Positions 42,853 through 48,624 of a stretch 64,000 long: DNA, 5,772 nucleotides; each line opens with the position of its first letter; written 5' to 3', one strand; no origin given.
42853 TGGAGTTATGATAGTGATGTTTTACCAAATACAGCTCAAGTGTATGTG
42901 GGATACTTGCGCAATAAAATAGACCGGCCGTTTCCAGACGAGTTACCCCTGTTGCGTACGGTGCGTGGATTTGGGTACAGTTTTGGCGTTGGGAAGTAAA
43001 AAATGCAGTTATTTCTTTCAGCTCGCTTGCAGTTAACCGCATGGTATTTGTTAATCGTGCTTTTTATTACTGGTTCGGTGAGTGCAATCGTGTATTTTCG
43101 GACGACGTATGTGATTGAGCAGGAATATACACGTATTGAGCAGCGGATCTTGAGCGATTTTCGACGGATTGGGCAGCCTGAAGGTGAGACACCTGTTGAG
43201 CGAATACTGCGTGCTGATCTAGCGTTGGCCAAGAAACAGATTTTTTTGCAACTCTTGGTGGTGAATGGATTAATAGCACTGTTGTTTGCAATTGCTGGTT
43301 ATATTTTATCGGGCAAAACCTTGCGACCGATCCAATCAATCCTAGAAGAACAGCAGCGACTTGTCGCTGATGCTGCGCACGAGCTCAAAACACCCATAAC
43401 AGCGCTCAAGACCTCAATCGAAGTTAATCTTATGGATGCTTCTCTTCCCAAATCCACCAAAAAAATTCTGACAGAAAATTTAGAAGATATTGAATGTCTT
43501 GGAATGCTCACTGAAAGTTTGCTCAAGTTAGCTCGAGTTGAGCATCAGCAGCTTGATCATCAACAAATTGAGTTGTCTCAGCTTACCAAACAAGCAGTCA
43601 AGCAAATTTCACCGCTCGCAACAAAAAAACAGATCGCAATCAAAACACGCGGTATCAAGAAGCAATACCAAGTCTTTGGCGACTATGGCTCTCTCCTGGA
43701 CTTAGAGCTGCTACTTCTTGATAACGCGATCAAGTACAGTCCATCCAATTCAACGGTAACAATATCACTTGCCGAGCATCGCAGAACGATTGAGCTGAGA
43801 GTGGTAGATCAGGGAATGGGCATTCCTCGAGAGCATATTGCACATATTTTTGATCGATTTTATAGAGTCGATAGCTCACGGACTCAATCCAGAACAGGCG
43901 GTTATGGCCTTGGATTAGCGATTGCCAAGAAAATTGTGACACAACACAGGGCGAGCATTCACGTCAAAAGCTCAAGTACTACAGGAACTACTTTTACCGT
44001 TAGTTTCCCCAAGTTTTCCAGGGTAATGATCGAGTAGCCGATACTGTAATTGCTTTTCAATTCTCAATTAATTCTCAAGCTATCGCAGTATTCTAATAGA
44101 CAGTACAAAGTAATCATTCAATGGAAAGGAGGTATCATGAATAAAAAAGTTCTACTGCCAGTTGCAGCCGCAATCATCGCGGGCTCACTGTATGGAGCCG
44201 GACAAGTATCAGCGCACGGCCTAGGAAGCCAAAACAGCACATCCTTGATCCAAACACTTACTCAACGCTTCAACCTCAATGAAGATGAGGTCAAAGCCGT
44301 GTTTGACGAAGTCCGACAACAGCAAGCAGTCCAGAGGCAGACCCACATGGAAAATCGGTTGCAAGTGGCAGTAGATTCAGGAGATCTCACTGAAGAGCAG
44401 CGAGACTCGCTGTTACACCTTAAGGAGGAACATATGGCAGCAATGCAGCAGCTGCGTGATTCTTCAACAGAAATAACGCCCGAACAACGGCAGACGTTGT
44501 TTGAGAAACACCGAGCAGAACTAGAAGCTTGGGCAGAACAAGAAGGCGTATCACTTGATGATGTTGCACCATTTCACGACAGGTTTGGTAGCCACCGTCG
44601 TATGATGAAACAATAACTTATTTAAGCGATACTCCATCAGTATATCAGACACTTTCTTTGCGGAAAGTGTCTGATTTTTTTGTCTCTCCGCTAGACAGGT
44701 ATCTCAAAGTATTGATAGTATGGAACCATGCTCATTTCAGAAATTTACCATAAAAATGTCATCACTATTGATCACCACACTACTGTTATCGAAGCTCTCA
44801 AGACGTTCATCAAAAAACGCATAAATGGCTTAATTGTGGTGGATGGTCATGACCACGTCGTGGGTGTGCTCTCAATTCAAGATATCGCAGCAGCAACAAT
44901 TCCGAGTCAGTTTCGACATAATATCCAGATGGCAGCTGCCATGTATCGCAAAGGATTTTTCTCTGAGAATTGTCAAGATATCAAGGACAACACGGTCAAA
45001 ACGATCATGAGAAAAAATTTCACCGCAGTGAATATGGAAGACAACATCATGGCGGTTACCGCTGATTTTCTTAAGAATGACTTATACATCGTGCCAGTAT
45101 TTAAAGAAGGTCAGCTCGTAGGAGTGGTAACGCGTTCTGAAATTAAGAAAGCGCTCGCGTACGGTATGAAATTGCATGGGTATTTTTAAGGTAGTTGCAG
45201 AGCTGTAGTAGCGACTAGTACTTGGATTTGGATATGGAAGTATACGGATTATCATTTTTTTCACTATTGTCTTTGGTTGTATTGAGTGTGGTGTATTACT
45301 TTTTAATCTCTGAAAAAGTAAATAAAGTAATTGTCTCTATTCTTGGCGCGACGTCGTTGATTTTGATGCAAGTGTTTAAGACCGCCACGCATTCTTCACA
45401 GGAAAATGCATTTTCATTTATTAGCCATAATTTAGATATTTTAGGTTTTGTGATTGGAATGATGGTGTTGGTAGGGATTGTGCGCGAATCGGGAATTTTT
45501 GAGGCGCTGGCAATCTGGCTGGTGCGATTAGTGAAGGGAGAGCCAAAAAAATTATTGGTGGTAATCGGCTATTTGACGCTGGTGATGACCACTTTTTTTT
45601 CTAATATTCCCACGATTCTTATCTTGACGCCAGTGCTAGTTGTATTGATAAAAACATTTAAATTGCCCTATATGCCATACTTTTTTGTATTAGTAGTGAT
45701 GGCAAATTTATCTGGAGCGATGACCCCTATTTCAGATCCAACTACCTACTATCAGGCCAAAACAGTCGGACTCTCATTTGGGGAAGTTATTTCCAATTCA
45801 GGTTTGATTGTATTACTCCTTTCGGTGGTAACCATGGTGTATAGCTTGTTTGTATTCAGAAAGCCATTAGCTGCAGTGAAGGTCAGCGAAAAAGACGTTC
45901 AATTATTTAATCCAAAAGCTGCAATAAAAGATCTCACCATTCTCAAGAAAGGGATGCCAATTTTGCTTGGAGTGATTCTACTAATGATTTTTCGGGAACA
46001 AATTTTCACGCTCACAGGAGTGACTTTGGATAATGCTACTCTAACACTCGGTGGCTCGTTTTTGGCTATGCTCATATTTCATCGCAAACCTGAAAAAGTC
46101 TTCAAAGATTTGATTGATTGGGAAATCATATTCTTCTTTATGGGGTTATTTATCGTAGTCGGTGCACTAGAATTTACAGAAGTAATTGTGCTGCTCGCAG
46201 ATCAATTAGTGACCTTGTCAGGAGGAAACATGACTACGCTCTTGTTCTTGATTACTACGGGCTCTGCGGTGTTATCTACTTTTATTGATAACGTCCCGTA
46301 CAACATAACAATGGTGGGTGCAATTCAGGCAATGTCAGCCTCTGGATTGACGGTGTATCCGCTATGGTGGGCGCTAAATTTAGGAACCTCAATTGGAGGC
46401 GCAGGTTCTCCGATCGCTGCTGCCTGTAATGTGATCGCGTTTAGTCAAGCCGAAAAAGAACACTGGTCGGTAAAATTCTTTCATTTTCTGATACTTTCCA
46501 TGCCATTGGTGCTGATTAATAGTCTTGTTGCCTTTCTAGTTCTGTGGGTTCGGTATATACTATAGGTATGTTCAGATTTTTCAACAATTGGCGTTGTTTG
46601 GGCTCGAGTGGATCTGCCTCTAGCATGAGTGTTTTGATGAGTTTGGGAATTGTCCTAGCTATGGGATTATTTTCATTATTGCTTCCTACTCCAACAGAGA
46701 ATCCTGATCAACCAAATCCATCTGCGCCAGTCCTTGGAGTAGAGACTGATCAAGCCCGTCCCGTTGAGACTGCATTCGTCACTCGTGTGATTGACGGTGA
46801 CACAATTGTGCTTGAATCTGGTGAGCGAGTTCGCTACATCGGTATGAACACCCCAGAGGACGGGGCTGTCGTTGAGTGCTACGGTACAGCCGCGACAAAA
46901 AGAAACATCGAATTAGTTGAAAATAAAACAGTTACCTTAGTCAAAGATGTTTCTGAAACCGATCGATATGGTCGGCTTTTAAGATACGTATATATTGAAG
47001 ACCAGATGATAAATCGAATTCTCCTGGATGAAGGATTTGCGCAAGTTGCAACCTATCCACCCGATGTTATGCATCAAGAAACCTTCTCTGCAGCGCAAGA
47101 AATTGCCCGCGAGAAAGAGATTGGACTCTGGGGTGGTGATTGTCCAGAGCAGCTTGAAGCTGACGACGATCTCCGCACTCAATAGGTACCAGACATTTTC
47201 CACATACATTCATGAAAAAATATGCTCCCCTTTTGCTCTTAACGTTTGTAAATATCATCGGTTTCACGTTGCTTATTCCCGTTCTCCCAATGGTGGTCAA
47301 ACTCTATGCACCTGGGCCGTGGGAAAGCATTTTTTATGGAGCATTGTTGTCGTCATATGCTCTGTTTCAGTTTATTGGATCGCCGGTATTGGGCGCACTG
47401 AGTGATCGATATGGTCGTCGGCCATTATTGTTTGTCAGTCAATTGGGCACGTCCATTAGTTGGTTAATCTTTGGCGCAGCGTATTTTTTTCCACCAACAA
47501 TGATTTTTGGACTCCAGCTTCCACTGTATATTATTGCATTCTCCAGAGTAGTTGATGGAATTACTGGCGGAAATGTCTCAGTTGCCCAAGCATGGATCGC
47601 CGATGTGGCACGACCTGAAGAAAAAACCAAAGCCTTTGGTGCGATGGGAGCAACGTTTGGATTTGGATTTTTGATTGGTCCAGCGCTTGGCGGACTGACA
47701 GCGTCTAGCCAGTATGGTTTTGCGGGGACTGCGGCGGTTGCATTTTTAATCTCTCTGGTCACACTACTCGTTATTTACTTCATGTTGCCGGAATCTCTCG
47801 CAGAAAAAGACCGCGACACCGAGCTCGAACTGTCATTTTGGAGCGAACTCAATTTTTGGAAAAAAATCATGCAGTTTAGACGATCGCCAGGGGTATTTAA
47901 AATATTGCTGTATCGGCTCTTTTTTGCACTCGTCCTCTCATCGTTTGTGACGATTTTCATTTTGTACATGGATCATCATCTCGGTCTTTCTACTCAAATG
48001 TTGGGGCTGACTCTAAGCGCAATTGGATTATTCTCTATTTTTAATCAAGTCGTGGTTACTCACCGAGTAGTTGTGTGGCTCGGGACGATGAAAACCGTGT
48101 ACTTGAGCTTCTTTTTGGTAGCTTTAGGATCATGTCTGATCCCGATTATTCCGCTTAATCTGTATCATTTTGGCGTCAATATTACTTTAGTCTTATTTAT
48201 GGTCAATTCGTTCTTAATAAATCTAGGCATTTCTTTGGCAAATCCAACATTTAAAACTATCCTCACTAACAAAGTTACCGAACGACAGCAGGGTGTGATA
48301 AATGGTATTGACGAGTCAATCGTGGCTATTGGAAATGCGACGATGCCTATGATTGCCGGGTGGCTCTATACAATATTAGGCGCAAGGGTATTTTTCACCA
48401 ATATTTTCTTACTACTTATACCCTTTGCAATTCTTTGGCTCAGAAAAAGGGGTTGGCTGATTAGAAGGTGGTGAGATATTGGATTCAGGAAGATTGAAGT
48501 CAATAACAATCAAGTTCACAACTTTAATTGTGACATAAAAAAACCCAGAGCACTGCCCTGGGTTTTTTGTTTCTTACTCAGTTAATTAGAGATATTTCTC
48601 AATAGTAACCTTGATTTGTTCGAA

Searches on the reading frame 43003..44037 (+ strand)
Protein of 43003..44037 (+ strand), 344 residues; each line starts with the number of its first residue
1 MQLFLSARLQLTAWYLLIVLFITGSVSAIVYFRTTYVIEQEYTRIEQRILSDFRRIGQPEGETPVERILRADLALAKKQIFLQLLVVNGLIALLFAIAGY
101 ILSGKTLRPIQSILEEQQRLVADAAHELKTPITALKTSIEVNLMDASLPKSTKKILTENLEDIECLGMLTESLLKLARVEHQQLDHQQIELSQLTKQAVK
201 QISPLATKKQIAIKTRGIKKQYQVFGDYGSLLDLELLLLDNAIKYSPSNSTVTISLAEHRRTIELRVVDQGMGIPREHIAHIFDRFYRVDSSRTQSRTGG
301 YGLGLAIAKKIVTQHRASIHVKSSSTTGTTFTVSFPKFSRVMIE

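Call 104: search_protein_families(library=pfam, proteins=[window:43003-44037:+], max_evalue=0.0001)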
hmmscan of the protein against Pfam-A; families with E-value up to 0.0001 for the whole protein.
window:43003-44037:+ (344 aa): 3 families
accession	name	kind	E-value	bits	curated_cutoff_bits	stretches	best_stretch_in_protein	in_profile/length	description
PF02518.31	HATPase_c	-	6.3e-26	91.4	26.4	1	238-337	13-109/111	Histidine kinase-, DNA gyrase B-, and HSP90-like ATPase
PF00512.31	HisKA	-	4.4e-10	39.9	26.9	1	117-181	2-65/66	His Kinase A (phospho-acceptor) domain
PF13589.12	HATPase_c_3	-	4.1e-05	24.1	25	0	238-332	10-104/137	Histidine kinase-, DNA gyrase B-, and HSP90-like ATPase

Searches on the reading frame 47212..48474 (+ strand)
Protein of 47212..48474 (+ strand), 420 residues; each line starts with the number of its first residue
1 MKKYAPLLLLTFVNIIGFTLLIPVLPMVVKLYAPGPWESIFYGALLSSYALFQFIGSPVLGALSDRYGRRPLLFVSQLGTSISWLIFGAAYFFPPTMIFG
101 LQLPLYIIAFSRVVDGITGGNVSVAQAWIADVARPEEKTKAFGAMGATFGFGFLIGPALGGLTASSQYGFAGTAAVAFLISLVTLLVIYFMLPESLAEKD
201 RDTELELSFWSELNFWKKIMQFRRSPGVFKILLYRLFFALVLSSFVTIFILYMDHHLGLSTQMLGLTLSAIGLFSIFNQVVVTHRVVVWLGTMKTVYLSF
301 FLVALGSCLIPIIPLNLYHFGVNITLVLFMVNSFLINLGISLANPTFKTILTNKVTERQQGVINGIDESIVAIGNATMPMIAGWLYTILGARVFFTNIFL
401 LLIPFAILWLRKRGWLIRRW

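Call 104: search_protein_families(library=pfam, proteins=[window:47212-48474:+], max_evalue=0.0001)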
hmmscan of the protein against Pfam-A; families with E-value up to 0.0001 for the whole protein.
window:47212-48474:+ (420 aa): 3 families
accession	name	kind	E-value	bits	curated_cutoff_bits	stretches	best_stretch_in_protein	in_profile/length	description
PF07690.21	MFS_1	-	1.4e-46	159.5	33.4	2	7-316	1-291/347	Major Facilitator Superfamily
PF00083.30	Sugar_tr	-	2.1e-10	40.6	22.3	1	39-203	45-205/452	Sugar (and other) transporter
PF05977.19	MFS_3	-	9.6e-05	21.4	27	0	57-308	62-299/524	Transmembrane secretion effector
